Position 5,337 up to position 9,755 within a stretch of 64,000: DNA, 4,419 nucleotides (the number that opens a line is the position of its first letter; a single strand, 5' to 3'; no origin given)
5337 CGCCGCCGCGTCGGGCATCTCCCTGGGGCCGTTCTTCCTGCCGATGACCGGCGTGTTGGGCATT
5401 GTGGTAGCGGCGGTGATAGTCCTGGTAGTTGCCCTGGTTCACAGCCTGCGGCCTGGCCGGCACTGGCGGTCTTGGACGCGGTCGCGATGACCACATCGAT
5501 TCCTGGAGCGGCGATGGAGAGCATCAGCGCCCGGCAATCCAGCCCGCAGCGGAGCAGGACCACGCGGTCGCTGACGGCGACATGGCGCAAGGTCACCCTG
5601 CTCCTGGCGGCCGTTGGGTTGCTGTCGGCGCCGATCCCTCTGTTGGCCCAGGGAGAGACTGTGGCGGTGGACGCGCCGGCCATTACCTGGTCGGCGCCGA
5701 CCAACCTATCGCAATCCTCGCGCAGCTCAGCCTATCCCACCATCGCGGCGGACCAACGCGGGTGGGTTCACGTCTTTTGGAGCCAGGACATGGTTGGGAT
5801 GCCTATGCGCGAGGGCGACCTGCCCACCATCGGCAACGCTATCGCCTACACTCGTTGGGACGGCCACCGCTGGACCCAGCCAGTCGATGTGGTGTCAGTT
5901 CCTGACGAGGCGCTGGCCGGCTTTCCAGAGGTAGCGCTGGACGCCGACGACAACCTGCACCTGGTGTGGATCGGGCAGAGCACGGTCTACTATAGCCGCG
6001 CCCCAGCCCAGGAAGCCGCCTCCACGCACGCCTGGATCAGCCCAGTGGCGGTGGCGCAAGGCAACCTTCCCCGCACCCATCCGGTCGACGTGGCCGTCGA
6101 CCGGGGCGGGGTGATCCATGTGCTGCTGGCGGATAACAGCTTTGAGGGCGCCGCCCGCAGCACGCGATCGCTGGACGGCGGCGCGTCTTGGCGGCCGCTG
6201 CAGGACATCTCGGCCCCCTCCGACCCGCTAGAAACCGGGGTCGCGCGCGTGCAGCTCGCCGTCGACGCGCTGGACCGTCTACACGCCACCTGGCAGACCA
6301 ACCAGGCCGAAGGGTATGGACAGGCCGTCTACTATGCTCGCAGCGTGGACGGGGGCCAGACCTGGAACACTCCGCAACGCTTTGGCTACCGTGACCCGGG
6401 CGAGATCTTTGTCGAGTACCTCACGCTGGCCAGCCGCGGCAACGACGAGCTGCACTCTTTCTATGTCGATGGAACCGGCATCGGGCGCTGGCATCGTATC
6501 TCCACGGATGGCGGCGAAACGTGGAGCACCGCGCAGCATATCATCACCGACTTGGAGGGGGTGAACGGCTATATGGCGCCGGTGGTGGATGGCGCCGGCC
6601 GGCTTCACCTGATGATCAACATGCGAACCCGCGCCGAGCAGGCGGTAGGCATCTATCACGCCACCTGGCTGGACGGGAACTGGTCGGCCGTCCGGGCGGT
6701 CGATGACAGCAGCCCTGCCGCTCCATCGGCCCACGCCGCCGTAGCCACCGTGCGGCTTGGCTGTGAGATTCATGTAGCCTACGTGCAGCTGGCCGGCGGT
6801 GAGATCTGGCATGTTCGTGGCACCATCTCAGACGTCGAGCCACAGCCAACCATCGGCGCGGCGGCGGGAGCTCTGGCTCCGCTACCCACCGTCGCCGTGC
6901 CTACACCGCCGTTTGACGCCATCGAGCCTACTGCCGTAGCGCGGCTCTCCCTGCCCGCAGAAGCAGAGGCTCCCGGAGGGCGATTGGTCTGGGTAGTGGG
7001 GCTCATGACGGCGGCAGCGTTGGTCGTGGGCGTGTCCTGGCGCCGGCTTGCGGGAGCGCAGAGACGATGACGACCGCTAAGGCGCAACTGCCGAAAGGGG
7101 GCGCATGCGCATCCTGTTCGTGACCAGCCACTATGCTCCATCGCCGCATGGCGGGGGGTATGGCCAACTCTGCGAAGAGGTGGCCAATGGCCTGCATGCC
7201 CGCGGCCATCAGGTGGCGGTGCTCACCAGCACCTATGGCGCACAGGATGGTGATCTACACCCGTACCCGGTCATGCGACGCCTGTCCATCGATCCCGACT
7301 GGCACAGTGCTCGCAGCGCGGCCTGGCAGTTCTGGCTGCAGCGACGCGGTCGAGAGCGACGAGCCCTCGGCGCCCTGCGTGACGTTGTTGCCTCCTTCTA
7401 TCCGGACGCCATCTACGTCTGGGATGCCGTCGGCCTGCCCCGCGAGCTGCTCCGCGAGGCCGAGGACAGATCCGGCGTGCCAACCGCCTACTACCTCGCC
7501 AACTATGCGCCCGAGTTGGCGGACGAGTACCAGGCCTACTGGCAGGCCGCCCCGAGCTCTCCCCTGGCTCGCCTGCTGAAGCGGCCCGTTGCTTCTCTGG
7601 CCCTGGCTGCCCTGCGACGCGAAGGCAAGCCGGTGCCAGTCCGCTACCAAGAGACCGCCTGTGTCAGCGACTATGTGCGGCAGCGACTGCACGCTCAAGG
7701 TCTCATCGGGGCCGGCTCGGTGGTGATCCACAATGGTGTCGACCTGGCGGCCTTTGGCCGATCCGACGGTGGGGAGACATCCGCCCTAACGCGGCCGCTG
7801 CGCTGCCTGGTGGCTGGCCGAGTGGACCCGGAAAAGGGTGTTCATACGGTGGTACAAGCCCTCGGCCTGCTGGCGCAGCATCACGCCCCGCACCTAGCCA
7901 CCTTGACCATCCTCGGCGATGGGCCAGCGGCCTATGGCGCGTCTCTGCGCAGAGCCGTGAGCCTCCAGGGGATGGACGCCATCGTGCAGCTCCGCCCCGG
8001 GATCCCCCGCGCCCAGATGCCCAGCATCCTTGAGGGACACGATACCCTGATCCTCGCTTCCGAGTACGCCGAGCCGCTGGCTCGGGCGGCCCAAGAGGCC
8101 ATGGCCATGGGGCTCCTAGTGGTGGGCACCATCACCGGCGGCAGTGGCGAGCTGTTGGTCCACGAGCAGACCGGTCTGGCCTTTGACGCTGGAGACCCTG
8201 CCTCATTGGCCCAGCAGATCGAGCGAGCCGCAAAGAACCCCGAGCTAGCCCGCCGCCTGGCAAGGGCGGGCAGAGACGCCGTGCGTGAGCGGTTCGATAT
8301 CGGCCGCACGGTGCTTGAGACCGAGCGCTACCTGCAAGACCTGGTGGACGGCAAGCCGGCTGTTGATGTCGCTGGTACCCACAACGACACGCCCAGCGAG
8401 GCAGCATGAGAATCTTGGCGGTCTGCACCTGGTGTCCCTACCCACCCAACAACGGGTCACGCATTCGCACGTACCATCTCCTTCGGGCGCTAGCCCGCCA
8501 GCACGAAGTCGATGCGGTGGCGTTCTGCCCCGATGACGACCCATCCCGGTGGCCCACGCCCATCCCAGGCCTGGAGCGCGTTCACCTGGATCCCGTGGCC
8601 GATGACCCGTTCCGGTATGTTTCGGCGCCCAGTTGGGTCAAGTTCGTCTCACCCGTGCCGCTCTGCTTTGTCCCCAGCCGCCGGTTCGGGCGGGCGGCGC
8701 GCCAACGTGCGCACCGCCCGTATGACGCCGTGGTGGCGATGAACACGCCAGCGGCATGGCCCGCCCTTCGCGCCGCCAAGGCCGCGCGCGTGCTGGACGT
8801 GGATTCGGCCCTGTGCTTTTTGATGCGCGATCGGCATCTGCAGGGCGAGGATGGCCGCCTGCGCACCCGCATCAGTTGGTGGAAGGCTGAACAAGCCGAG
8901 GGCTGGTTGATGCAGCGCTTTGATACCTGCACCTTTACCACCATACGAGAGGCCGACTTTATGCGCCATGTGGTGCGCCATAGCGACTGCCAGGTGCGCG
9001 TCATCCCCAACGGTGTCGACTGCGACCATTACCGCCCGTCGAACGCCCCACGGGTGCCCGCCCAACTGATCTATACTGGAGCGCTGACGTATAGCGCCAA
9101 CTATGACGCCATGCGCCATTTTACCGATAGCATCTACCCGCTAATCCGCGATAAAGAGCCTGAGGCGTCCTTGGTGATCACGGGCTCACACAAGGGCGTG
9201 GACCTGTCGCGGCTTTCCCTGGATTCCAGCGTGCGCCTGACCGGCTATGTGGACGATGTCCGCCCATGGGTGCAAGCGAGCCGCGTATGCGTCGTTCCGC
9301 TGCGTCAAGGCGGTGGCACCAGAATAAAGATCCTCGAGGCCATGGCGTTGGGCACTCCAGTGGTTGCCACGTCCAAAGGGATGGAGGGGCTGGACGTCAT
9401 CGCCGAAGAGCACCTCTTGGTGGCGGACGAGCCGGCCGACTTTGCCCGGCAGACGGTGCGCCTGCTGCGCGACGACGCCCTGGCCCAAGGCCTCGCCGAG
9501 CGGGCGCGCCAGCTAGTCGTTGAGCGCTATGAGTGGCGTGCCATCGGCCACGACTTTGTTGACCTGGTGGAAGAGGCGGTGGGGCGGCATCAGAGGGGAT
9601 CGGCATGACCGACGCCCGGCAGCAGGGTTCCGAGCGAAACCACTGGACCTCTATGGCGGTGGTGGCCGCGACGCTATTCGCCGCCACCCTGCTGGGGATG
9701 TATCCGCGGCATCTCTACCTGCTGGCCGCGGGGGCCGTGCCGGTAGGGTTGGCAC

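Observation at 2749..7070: Two tandem membrane-anchored BNR/Asp-box (sialidase-like) paralogs embedded in a glycan-assembly locus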

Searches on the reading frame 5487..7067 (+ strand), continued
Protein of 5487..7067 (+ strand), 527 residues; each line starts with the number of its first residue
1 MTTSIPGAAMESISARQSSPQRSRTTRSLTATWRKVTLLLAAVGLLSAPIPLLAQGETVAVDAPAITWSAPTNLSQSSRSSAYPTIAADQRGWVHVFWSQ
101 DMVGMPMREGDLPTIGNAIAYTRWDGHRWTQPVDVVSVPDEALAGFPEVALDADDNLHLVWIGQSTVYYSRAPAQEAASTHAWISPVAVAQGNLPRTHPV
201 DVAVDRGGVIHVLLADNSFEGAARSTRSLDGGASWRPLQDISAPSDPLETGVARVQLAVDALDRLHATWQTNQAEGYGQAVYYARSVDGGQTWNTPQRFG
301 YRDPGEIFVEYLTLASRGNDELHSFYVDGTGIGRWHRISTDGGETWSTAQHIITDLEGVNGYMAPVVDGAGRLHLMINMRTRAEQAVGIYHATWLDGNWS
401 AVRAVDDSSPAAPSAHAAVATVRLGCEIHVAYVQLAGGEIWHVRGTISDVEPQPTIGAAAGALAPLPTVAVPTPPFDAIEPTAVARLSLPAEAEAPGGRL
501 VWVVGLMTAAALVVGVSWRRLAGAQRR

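Call 56: list_cluster_members(proteins=[P0001, P0121, P0020, P0129])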
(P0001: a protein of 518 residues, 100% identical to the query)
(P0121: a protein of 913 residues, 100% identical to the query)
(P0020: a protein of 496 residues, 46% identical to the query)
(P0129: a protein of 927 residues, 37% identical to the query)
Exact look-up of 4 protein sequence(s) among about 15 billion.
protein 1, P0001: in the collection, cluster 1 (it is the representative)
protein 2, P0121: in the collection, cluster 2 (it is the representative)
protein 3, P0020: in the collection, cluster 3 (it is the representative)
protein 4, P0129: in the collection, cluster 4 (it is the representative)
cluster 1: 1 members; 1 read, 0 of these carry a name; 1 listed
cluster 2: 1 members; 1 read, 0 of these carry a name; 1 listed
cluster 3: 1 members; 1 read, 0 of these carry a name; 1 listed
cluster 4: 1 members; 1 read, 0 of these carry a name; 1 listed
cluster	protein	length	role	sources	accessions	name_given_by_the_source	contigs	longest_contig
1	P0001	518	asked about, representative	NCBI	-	-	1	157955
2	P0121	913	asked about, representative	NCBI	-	-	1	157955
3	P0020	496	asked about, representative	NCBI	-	-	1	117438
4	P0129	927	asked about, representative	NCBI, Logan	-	-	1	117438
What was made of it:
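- Tried and rejected: Cluster look-ups gave no names (call 56).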

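Call 57: search_solved_structures(query=window:5487-7067:+, max_evalue=1, show_alignments=5)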
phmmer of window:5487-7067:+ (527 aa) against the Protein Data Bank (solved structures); distinct sequences matched with E-value up to 1: 7.
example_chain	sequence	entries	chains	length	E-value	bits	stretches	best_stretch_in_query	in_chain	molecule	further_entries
5mum_A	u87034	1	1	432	0.29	12.9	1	149-297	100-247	BACINT_00347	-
4iag_A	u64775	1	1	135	0.33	12.8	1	253-315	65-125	Zbm binding protein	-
5cj3_A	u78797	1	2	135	0.34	12.7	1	253-315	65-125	Zbm binding protein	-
5muk_A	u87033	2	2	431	0.43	12.4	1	184-302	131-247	Neuraminidase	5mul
4irt_A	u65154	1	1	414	0.46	12.3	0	187-301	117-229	Uncharacterized protein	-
9e5c_2z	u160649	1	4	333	0.6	11.9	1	185-243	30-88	Radial spoke protein RSP9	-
8u22_A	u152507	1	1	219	0.81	11.5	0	193-272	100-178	Green Fluorescent Protein Variant #7, ccGFP 7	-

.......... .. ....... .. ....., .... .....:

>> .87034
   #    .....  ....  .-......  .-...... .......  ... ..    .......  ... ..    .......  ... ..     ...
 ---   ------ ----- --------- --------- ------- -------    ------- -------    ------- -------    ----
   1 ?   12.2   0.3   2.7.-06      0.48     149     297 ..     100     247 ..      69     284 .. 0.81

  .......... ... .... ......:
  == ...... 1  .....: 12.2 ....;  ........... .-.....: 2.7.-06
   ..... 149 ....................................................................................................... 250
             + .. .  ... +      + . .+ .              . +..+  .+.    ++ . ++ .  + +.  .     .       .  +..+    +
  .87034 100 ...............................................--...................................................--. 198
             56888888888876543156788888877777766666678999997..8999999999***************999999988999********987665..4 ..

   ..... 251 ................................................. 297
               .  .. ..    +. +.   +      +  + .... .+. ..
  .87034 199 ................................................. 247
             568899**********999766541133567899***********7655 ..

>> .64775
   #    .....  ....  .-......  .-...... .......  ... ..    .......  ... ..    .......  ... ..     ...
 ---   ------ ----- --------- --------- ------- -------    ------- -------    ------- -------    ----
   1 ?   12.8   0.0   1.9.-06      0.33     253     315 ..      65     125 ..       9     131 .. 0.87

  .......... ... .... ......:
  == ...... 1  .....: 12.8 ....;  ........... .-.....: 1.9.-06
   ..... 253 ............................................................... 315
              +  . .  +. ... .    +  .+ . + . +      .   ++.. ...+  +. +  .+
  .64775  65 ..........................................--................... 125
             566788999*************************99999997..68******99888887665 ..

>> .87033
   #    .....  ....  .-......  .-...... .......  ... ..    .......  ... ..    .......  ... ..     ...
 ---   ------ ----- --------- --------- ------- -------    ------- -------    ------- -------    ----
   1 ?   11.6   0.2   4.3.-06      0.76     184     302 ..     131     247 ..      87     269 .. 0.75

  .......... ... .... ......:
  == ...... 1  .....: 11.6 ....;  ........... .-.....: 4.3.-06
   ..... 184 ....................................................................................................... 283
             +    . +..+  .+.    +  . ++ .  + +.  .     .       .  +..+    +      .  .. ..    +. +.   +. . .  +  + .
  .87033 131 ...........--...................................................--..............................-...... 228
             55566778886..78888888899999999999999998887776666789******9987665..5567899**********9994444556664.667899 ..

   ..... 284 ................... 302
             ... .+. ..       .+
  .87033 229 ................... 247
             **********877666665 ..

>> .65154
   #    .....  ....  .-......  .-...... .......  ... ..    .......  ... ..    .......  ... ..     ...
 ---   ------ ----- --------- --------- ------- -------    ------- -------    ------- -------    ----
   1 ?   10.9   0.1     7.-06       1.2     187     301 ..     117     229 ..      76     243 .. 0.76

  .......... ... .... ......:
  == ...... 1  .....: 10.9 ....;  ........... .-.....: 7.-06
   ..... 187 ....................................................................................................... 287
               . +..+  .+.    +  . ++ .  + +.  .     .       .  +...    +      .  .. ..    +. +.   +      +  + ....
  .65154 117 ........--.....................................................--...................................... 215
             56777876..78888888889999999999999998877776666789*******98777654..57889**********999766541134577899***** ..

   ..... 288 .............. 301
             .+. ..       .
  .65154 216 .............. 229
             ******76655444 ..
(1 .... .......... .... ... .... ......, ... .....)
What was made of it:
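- Closest known: PL42. Same: Shared '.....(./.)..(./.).' and '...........' blade motifs (call 57).
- Closest known: PL42. Different: The PL42 catalytic His pair is not conserved in the alignment (call 57).
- The PL42 'DHHG' histidines align to 'IGQ/TGQ' (call 57).
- Tried and rejected: The catalytic His pair is not conserved in the alignment (call 57).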

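Call 70: search_protein_representatives(alignment_id=A3)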
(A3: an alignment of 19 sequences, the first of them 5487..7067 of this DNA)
Query: 19 sequences, 507 profile positions. Proteins with E-value up to 0.001 (for the whole library): 24567; up to 1e-10: 8280; up to 1e-30: 1845. The best 150 are listed.
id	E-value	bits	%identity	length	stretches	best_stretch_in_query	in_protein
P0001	6.5e-222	754.1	-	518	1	7-506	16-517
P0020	1.3e-194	664.0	-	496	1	11-505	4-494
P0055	1.9e-186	637.1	-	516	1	23-505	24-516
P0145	4.0e-170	583.2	-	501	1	29-504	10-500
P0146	1.7e-169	581.2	-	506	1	20-503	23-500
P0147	9.6e-165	565.5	-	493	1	24-503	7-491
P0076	5.8e-164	562.9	-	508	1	20-503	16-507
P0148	1.6e-162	558.1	-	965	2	46-505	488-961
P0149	8.4e-162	555.7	-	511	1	24-502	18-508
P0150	2.7e-159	547.5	-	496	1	21-503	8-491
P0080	5.6e-159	546.4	-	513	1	11-505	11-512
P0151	5.3e-158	543.2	-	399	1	16-400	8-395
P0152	3.3e-153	527.4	-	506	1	27-503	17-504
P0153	6.3e-153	526.5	-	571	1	28-498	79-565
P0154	6.1e-151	519.9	-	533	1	27-500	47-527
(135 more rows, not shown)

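Call 71: find_encoding_contigs(protein=P0101, flank=8000, max_places=1)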
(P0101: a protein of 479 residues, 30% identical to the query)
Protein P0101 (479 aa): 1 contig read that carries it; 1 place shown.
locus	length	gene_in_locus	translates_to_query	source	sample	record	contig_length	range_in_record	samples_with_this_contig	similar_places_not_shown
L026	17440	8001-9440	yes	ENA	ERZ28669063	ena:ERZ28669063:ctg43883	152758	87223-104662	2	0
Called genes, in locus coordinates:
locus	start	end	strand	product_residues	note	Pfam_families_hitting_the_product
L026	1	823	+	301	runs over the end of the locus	PF07475:Hpr_kinase_C (weak)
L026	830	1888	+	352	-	PF14907:NTP_transf_5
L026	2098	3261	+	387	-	PF00106:adh_short (weak), PF01073:3Beta_HSD, PF01370:Epimerase, PF02719:Polysacc_synt_2, PF05368:NmrA (weak), PF16363:GDP_Man_Dehyd, PF01370:Epimerase, PF16363:GDP_Man_Dehyd, +2 more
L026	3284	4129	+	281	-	PF01061:ABC2_membrane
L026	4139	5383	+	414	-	PF00005:ABC_tran, PF13304:AAA_21 (faint), PF14524:Wzt_C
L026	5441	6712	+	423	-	PF01909:NTP_transf_2 (weak)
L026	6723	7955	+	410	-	-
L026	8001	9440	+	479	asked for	PF13088:BNR_2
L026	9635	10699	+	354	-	PF13692:Glyco_trans_1_4, PF13524:Glyco_trans_1_2 (weak), PF00534:Glycos_transf_1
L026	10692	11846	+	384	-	PF13439:Glyco_transf_4, PF13579:Glyco_trans_4_4 (weak), PF00534:Glycos_transf_1, PF13692:Glyco_trans_1_4, PF13524:Glyco_trans_1_2 (weak)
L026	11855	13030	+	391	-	PF20706:GT4-conflict, PF00534:Glycos_transf_1, PF13692:Glyco_trans_1_4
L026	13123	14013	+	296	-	PF00535:Glycos_transf_2, PF13641:Glyco_tranf_2_3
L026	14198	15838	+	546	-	-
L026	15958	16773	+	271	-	PF13506:Glyco_transf_21, PF00535:Glycos_transf_2, PF10111:Glyco_tranf_2_2, PF13641:Glyco_tranf_2_3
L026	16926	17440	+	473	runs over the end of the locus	PF04932:Wzy_C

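Call 72: find_encoding_contigs(protein=P0114, flank=8000, max_places=1)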
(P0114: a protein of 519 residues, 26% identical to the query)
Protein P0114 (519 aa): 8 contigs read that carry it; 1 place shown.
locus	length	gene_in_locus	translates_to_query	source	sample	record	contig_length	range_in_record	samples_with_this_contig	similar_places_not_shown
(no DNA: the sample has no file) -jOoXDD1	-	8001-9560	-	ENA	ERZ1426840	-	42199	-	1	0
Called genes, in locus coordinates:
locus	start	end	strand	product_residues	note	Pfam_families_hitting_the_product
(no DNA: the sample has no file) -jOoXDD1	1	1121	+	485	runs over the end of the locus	PF04932:Wzy_C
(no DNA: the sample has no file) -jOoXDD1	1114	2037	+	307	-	PF00535:Glycos_transf_2, PF13641:Glyco_tranf_2_3, PF13632:Glyco_trans_2_3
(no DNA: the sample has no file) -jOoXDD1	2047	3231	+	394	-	PF13439:Glyco_transf_4, PF13579:Glyco_trans_4_4, PF00534:Glycos_transf_1 (weak), PF13692:Glyco_trans_1_4, PF13524:Glyco_trans_1_2 (weak)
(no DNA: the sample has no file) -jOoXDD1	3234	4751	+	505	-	-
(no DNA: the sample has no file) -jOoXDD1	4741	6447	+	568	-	-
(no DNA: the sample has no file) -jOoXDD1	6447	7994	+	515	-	PF13231:PMT_2 (weak)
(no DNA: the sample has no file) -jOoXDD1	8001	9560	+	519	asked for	PF13088:BNR_2 (weak)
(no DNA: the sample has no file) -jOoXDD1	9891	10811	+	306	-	PF00534:Glycos_transf_1, PF13692:Glyco_trans_1_4, PF13524:Glyco_trans_1_2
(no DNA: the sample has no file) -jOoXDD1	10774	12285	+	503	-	PF13727:CoA_binding_3, PF02397:Bac_transf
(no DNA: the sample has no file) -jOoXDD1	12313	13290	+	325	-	PF00288:GHMP_kinases_N, PF08544:GHMP_kinases_C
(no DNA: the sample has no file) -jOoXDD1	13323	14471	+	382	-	PF13580:SIS_2, PF01380:SIS (weak), PF01590:GAF, PF13185:GAF_2, PF13492:GAF_3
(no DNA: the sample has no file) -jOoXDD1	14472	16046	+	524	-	PF02706:Wzz (weak), PF01656:CbiA, PF09140:MipZ (weak), PF10609:ParA, PF13614:AAA_31 (weak)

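Call 73: find_encoding_contigs(protein=P0092, flank=8000, max_places=1)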
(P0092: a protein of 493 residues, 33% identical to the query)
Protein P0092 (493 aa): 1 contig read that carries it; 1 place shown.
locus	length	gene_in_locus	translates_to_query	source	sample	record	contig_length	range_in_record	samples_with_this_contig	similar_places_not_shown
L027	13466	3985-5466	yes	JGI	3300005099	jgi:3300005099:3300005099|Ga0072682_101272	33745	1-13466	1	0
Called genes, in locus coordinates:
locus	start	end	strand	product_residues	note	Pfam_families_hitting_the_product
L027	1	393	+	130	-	?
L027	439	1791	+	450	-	PF04015:DUF362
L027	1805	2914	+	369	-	PF01757:Acyl_transf_3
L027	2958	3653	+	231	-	-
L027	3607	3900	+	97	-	-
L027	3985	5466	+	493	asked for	PF15892:BNR_4 (faint), PF13088:BNR_2 (weak)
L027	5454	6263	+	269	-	PF01061:ABC2_membrane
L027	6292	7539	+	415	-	PF00005:ABC_tran, PF13304:AAA_21 (faint), PF14524:Wzt_C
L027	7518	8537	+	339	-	PF01408:GFO_IDH_MocA, PF02894:GFO_IDH_MocA_C (weak), PF22725:GFO_IDH_MocA_C3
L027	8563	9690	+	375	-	PF01073:3Beta_HSD, PF01370:Epimerase, PF02719:Polysacc_synt_2 (weak), PF05368:NmrA, PF13460:NAD_binding_10, PF16363:GDP_Man_Dehyd, PF07993:NAD_binding_4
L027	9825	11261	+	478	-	PF00535:Glycos_transf_2, PF10111:Glyco_tranf_2_2, PF13641:Glyco_tranf_2_3, PF13632:Glyco_trans_2_3 (weak)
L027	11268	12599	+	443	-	PF02366:PMT (weak)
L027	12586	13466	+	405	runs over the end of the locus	PF00535:Glycos_transf_2, PF10111:Glyco_tranf_2_2, PF13641:Glyco_tranf_2_3, PF13632:Glyco_trans_2_3 (weak)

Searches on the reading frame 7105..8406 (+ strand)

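Call 3: search_protein_families(library=pfam, proteins=[window:7105-8406:+], max_evalue=0.01)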
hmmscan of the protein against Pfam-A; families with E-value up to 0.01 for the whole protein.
window:7105-8406:+ (434 aa): 7 families
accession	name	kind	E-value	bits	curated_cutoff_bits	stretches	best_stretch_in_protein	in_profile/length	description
PF00534.26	Glycos_transf_1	-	2.4e-22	79.7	26.4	1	234-390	18-170/172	Glycosyl transferases group 1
PF13692.12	Glyco_trans_1_4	-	3.4e-20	73.2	27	1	233-377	3-141/142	Glycosyl transferases group 1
PF13439.12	Glyco_transf_4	-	1.4e-10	41.9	28.5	1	17-215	2-169/170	Glycosyltransferase Family 4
PF13524.12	Glyco_trans_1_2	-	9.4e-07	29.3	25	1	296-399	31-135/144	Glycosyl transferase-like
PF20706.3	GT4-conflict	-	2.3e-06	27.3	26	1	225-392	191-371/385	Family 4 Glycosyltransferase in conflict systems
PF08323.17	Glyco_transf_5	-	9e-05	22.7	22.7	1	2-51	1-50/239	Starch synthase catalytic domain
PF13579.12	Glyco_trans_4_4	-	0.0001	23.2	29.7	1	17-166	1-128/158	Glycosyl transferase 4-like domain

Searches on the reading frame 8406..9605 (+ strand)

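Call 3: search_protein_families(library=pfam, proteins=[window:8406-9605:+], max_evalue=0.01)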
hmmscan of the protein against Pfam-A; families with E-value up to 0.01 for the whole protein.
window:8406-9605:+ (400 aa): 5 families
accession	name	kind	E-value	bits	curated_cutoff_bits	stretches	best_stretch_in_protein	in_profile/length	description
PF13692.12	Glyco_trans_1_4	-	3.5e-28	99.1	27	1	220-356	3-142/142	Glycosyl transferases group 1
PF00534.26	Glycos_transf_1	-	2.3e-11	44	26.4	1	244-369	37-171/172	Glycosyl transferases group 1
PF13579.12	Glyco_trans_4_4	-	1.5e-10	42.1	29.7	1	17-203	2-158/158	Glycosyl transferase 4-like domain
PF13439.12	Glyco_transf_4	-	2.5e-10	41.1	28.5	1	16-207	2-169/170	Glycosyltransferase Family 4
PF13524.12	Glyco_trans_1_2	-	4.4e-10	40.1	25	1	252-380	13-138/144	Glycosyl transferase-like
